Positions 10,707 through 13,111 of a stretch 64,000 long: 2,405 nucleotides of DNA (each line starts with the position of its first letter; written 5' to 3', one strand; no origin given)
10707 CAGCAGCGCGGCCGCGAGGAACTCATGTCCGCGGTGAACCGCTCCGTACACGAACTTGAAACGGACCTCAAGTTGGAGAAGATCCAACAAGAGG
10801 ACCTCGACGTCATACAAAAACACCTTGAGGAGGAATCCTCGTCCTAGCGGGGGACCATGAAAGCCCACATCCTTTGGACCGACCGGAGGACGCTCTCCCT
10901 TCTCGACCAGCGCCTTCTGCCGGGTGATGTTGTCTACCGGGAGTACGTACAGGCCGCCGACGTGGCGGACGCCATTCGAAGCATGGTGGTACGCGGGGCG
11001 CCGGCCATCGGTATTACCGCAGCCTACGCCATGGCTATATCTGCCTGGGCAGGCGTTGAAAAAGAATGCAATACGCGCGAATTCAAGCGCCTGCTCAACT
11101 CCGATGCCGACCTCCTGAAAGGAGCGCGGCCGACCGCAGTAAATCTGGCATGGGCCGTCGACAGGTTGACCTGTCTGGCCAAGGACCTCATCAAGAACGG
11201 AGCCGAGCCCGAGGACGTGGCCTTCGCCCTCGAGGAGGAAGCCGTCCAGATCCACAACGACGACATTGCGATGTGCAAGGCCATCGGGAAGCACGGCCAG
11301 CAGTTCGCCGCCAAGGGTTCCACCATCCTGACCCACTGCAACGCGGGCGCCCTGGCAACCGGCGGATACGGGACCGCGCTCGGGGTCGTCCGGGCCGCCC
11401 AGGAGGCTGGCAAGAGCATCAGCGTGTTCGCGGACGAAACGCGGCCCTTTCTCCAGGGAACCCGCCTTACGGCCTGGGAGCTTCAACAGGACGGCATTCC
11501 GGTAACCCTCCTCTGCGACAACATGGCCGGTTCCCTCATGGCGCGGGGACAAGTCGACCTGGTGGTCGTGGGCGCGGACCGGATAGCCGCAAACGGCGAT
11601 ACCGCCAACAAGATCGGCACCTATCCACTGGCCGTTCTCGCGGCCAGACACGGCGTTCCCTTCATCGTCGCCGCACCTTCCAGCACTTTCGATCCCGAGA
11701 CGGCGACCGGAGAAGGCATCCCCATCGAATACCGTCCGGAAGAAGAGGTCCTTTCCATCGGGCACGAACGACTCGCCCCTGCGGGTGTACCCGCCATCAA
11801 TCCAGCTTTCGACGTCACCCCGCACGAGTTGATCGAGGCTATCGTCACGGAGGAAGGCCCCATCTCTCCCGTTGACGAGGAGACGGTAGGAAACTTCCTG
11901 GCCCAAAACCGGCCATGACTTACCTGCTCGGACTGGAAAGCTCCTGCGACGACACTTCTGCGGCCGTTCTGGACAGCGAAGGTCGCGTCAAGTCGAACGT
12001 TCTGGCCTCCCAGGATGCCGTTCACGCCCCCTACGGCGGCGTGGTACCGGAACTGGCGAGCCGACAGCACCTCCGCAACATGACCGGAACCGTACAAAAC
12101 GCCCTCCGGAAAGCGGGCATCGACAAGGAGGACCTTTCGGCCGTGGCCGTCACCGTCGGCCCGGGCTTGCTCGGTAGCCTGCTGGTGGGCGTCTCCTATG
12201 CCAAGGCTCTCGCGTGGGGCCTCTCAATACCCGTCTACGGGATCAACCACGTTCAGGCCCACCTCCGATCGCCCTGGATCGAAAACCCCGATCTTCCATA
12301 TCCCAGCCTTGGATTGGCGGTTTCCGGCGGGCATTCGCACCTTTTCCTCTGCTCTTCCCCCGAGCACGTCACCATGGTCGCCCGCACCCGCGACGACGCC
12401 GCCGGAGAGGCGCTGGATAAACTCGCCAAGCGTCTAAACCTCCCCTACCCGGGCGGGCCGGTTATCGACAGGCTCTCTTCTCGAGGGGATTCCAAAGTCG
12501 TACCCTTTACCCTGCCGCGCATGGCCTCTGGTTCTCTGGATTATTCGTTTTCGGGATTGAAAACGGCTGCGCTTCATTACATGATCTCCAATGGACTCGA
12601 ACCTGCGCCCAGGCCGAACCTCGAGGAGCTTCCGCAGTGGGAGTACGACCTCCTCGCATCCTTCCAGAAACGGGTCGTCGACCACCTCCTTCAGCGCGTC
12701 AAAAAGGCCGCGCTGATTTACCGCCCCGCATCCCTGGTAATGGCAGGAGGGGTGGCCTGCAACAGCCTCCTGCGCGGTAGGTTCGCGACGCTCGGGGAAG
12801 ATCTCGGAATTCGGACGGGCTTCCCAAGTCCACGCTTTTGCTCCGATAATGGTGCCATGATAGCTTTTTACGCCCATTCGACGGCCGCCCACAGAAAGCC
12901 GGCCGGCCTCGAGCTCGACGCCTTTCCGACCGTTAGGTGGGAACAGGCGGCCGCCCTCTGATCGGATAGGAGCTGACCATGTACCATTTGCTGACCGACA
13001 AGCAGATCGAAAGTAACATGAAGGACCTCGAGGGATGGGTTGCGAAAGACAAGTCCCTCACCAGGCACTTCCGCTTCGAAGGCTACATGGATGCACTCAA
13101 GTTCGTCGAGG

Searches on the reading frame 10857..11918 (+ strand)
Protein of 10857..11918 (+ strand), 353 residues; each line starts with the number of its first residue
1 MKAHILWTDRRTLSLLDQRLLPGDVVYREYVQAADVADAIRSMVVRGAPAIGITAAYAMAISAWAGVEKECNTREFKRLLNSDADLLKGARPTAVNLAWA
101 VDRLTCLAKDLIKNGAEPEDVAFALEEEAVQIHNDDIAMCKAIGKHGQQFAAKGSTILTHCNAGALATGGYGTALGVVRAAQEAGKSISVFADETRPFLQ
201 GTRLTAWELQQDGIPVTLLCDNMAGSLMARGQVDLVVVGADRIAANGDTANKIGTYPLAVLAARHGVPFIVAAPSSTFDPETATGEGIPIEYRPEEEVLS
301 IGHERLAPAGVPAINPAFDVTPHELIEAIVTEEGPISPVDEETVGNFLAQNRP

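Call 43: search_protein_families(library=pfam, proteins=[window:10857-11918:+], max_evalue=0.0001)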
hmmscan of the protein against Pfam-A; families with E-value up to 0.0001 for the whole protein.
window:10857-11918:+ (353 aa): 1 family
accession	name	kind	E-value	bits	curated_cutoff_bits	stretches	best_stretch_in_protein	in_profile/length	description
PF01008.23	IF-2B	-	4.9e-87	292.1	22.4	1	45-338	2-280/280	Initiation factor 2 subunit family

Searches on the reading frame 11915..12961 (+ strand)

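Call 43: search_protein_families(library=pfam, proteins=[window:11915-12961:+], max_evalue=0.0001)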
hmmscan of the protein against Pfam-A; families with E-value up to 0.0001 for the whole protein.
window:11915-12961:+ (348 aa): 1 family
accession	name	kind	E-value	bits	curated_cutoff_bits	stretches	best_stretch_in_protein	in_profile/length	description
PF00814.31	TsaD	-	9.2e-86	288.2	24.8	1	25-318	2-264/264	tRNA N6-adenosine threonylcarbamoyltransferase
